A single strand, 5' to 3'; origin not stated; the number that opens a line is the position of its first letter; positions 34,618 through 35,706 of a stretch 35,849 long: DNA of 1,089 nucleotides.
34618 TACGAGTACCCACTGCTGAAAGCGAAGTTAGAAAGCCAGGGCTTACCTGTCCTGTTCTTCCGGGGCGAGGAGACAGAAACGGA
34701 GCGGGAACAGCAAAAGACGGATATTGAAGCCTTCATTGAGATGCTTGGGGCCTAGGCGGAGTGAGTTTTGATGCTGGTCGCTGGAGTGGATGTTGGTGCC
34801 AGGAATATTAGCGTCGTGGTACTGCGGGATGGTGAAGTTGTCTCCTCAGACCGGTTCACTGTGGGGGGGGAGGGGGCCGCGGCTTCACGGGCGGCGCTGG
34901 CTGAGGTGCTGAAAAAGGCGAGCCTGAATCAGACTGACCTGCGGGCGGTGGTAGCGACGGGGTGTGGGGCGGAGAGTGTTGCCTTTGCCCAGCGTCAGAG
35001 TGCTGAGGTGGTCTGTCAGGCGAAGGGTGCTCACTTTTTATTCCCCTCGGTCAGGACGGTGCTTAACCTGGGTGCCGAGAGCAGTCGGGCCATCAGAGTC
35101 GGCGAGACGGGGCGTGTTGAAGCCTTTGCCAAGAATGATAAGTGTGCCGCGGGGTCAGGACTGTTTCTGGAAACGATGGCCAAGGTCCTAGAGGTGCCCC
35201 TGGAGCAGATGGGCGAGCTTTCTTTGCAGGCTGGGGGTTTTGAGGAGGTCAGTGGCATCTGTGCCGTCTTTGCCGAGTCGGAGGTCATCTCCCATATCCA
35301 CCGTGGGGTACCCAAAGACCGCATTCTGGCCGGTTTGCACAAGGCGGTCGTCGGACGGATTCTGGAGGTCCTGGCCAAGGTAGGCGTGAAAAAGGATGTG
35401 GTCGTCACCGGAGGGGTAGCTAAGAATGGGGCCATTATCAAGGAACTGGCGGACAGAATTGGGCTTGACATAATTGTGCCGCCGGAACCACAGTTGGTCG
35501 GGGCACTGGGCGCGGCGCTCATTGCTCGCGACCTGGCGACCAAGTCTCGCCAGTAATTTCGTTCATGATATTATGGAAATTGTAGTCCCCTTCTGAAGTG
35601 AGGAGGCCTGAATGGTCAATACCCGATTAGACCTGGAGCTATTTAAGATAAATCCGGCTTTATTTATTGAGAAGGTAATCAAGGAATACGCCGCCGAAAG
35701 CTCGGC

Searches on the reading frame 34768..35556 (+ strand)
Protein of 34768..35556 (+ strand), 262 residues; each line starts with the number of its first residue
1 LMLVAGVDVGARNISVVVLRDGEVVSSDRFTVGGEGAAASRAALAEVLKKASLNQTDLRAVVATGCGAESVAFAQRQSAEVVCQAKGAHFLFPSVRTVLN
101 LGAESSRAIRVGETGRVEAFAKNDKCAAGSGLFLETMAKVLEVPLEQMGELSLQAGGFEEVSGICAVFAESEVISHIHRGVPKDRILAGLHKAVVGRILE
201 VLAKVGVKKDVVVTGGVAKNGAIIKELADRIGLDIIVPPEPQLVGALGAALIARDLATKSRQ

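Call 4: search_protein_families(library=pfam, proteins=[window:34768-35556:+], max_evalue=0.01)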
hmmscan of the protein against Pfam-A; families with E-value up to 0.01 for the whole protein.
window:34768-35556:+ (262 aa): 3 families
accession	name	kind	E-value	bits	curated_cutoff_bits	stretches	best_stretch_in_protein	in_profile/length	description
PF01869.26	BcrAD_BadFG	-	4.2e-46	158.1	31.5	1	6-253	2-271/271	BadF/BadG/BcrA/BcrD ATPase family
PF02782.22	FGGY_C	-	1.8e-05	25.1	27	1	209-253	151-194/198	FGGY family of carbohydrate kinases, C-terminal domain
PF22521.2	HypF_C_2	-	0.00088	19.6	27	1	171-231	154-217/241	Carbamoyltransferase, Kae1-like Domain, second subdomain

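Call 5: search_protein_families(library=ncbifam, proteins=[window:34768-35556:+], max_evalue=0.01)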
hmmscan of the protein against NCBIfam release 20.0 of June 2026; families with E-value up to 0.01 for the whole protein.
window:34768-35556:+ (262 aa): 9 families
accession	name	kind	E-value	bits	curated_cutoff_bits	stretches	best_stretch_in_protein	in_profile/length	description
TIGR00241.1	CoA_E_activ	domain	2.7e-62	210.5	125.4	1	4-252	2-248/248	acyl-CoA dehydratase activase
TIGR03192.1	benz_CoA_bzdQ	equivalog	1.8e-44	152.4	380.2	1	3-258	33-291/293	benzoyl-CoA reductase, bzd-type, subunit Q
TIGR02261.1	benz_CoA_red_D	equivalog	3.6e-41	141.1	312.85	1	4-251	3-260/262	benzoyl-CoA reductase subunit D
TIGR02259.1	benz_CoA_red_A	equivalog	3.8e-36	124.8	578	1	36-250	208-429/432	benzoyl-CoA reductase subunit A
TIGR03286.1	methan_mark_15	hypoth_equivalog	1.3e-25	90.2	455.75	1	3-254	145-402/404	methanogenesis marker 15 protein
NF009842.0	PRK13317.1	equivalog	6.9e-05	22.3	234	0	1-92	1-88/277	type II pantothenate kinase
NF011660.0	PRK15080.1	equivalog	0.00045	19.5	182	0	204-254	224-274/277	ethanolamine utilization protein EutJ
TIGR00640.1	acid_CoA_mut_C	subfamily_domain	0.0055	16.7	57.45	0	186-222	61-97/132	methylmalonyl-CoA mutase C-terminal domain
NF003154.0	PRK04123.1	equivalog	0.0086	14.8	428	0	198-254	432-489/554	ribulokinase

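Call 11: search_solved_structures(query=window:34768-35556:+, max_evalue=0.001, show_alignments=1)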
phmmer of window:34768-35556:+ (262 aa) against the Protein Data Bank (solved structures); distinct sequences matched with E-value up to 0.001: 5.
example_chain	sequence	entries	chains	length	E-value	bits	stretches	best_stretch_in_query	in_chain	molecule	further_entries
4eht_A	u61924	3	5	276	8.7e-59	202.2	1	3-261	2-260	Activator of 2-hydroxyisocaproyl-CoA dehydratase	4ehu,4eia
1hux_A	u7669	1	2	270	4.4e-54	186.8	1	4-260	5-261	ACTIVATOR OF (R)-2-HYDROXYGLUTARYL-COA DEHYDRATASE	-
9gai_D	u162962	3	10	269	3.3e-52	180.7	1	3-254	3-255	3-methylbenzoyl-CoA reductase alpha subunit MbdQ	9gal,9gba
7yyl_E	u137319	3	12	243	2.5e-39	138.5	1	4-255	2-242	Putative CoA-substrate-specific enzyme activase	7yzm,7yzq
9gai_C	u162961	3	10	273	2.8e-39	138.3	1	2-254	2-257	3-methylbenzoyl-CoA reductase delta subunit MbdP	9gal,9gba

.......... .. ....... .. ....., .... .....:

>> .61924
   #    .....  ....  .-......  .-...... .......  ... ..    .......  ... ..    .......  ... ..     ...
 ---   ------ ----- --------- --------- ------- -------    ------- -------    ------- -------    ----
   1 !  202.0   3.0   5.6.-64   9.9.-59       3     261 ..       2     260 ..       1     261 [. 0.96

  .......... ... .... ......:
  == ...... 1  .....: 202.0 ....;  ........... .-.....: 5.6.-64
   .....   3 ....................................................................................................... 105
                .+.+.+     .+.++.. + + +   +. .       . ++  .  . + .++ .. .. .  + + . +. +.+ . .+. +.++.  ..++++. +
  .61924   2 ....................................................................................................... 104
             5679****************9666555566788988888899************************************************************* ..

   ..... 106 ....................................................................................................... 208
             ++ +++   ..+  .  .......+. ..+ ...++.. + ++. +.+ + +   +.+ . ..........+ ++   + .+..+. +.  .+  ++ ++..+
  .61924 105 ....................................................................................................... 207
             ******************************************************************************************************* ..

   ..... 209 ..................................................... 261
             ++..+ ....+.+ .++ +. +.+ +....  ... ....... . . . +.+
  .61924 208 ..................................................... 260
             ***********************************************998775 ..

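Call 12: find_encoding_contigs(protein=window:34768-35556:+, flank=10000, max_places=6)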
Protein window:34768-35556:+ (262 aa): no gene with exactly this product is on record in the collection.

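Call 30: search_solved_structures(query=window:34768-35556:+, max_evalue=0.001, show_alignments=5)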
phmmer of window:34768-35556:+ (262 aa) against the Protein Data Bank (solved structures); distinct sequences matched with E-value up to 0.001: 5.
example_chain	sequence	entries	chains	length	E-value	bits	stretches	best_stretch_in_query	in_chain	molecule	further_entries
4eht_A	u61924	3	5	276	8.7e-59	202.2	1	3-261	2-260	Activator of 2-hydroxyisocaproyl-CoA dehydratase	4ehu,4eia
1hux_A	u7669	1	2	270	4.4e-54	186.8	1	4-260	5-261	ACTIVATOR OF (R)-2-HYDROXYGLUTARYL-COA DEHYDRATASE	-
9gai_D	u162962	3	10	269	3.3e-52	180.7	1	3-254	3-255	3-methylbenzoyl-CoA reductase alpha subunit MbdQ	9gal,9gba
7yyl_E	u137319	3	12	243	2.5e-39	138.5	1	4-255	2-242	Putative CoA-substrate-specific enzyme activase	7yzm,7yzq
9gai_C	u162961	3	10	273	2.8e-39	138.3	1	2-254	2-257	3-methylbenzoyl-CoA reductase delta subunit MbdP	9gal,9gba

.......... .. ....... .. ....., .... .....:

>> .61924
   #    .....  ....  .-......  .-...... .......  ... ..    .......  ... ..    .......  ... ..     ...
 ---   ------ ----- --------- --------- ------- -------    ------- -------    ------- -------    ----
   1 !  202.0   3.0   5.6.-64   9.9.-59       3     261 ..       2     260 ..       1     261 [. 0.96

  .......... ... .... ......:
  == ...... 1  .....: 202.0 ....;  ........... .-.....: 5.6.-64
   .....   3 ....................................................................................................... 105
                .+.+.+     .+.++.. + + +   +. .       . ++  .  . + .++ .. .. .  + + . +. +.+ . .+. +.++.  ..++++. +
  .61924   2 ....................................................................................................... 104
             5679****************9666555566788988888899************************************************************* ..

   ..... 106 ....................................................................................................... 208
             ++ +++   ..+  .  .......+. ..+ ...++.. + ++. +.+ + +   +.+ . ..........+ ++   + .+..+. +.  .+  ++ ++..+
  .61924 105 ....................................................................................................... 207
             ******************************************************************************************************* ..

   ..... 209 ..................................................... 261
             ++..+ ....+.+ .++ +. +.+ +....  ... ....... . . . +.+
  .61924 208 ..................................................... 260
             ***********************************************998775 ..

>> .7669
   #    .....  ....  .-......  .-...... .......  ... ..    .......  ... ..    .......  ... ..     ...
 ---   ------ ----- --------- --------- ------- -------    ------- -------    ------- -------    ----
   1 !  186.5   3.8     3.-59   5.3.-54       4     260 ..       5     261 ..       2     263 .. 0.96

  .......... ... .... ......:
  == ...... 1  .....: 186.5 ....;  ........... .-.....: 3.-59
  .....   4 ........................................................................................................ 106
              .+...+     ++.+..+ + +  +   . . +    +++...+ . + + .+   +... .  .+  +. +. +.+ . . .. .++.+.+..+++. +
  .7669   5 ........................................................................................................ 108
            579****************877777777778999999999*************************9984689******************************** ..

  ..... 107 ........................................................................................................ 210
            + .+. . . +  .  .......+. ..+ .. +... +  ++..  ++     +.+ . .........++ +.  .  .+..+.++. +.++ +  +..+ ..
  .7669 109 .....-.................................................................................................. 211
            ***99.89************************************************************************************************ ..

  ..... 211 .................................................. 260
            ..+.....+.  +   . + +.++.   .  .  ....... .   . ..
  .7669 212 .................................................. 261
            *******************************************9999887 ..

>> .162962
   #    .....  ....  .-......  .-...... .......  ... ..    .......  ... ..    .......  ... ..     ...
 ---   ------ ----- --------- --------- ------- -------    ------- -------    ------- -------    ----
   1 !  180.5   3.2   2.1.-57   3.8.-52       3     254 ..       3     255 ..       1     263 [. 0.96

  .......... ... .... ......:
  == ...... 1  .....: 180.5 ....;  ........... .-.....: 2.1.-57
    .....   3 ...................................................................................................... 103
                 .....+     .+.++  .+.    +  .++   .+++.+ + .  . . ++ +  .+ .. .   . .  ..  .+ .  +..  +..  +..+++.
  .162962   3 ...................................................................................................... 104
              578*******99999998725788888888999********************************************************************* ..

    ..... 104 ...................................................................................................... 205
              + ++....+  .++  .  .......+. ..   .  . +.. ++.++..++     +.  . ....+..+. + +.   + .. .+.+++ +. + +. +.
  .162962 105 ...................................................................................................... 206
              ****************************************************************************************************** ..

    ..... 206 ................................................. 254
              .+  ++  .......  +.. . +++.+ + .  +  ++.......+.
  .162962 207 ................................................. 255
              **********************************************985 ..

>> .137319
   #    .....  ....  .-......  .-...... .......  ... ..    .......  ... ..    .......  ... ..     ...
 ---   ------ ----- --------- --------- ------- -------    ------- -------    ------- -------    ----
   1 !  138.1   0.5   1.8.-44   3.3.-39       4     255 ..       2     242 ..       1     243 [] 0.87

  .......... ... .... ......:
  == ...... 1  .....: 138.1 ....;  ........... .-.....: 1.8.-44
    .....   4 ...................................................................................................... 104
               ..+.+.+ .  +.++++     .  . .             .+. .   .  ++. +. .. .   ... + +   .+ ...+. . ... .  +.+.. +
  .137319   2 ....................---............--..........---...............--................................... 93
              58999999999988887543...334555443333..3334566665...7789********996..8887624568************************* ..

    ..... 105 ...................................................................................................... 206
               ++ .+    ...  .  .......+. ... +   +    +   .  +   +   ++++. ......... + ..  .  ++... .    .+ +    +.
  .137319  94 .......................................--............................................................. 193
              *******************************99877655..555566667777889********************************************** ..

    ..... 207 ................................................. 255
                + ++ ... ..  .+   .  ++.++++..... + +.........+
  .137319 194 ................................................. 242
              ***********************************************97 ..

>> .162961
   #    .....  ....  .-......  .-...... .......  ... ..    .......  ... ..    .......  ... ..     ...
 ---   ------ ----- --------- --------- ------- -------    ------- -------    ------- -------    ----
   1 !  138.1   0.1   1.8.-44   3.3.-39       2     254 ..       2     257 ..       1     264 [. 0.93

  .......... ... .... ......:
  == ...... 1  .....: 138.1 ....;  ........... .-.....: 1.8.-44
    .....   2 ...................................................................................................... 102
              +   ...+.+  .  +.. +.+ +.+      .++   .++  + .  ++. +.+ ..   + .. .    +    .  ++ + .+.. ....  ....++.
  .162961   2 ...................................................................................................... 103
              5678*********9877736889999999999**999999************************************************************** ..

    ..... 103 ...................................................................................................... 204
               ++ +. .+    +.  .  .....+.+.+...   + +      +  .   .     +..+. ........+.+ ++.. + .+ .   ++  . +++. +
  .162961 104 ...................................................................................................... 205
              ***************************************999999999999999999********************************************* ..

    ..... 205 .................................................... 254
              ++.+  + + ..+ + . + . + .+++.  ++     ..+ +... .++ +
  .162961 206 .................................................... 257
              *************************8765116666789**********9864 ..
